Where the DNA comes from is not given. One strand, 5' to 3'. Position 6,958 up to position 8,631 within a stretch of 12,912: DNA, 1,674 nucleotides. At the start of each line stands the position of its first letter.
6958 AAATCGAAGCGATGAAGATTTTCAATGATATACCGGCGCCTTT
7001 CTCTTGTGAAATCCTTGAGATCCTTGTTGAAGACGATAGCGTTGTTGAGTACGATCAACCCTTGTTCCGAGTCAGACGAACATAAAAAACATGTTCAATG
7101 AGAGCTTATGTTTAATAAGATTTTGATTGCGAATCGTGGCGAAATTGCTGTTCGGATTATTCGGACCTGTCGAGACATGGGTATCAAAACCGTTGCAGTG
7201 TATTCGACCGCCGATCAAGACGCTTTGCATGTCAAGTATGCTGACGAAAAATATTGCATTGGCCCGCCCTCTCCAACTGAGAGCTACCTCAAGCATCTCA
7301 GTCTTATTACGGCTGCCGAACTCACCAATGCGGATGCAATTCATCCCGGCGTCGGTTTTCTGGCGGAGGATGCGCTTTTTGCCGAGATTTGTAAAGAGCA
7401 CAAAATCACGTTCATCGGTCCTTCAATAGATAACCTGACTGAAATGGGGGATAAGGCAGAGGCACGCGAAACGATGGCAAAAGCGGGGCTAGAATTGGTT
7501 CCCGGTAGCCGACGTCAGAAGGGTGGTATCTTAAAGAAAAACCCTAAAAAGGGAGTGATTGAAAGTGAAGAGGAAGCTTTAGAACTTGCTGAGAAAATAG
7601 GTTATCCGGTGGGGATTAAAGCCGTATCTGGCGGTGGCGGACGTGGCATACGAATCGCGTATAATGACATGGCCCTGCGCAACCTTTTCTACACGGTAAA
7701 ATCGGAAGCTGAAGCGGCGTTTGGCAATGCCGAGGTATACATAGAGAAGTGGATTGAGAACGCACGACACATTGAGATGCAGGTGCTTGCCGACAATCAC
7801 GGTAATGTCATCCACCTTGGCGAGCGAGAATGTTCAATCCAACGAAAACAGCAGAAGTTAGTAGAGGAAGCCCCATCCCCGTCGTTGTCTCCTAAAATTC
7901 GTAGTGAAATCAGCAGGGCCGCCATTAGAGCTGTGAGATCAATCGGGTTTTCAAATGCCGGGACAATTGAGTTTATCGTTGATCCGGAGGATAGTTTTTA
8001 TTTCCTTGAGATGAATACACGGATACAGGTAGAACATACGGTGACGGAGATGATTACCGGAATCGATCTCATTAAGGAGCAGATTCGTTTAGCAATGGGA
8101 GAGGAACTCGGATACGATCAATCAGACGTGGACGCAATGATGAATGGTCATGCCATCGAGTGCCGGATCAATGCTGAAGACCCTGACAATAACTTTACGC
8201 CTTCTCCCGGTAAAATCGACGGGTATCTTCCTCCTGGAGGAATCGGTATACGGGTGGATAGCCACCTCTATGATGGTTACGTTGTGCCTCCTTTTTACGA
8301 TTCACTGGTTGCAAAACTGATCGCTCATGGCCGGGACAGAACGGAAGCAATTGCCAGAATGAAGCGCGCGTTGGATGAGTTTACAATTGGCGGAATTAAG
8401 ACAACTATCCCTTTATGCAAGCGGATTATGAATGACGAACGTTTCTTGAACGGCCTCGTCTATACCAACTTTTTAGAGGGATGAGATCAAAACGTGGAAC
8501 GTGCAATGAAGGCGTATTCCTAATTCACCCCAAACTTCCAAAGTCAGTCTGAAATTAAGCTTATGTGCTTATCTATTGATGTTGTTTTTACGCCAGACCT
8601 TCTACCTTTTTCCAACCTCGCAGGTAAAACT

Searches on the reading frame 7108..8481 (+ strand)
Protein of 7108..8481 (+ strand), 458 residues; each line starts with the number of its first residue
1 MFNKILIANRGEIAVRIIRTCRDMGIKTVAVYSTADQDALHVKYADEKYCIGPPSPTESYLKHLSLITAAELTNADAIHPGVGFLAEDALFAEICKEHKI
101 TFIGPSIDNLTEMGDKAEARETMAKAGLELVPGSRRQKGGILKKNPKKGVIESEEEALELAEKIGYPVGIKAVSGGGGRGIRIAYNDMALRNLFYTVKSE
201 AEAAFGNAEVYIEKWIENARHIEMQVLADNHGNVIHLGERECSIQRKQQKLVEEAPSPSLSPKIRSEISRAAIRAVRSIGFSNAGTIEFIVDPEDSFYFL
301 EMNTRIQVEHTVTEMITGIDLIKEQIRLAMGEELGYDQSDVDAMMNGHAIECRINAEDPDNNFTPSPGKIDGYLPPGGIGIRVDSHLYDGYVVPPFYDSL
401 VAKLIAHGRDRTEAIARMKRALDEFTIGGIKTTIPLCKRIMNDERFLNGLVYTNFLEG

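Call 81: list_cluster_members(proteins=[window:7108-8481:+, window:6048-6602:+, window:331-2340:+, window:2383-3804:+, window:3804-4802:+])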
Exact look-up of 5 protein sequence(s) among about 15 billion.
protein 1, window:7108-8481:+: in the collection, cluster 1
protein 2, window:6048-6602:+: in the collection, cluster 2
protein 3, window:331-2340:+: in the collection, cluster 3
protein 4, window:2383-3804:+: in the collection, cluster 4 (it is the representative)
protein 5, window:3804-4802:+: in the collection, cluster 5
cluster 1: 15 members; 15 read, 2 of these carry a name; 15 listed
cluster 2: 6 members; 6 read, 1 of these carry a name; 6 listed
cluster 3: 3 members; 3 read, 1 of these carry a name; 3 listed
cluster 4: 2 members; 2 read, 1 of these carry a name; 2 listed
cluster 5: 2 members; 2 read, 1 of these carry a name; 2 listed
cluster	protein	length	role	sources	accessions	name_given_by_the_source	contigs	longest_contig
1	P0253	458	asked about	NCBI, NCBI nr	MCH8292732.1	acetyl-CoA carboxylase biotin carboxylase subunit [Candidatus Poribacteria bacterium]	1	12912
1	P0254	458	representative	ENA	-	-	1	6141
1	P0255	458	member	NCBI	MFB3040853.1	MAG: acetyl-CoA carboxylase biotin carboxylase subunit [Candidatus Poribacteria bacterium]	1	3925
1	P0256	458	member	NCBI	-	-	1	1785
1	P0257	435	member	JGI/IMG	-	-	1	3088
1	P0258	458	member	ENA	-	-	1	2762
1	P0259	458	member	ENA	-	-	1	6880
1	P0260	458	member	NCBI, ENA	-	-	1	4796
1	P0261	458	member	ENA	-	-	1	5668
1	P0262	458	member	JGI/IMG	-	-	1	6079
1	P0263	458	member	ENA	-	-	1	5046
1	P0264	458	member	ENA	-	-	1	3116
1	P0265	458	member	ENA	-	-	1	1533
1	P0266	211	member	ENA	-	-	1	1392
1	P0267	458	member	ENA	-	-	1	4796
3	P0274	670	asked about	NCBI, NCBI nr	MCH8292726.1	DNA cytosine methyltransferase [Candidatus Poribacteria bacterium]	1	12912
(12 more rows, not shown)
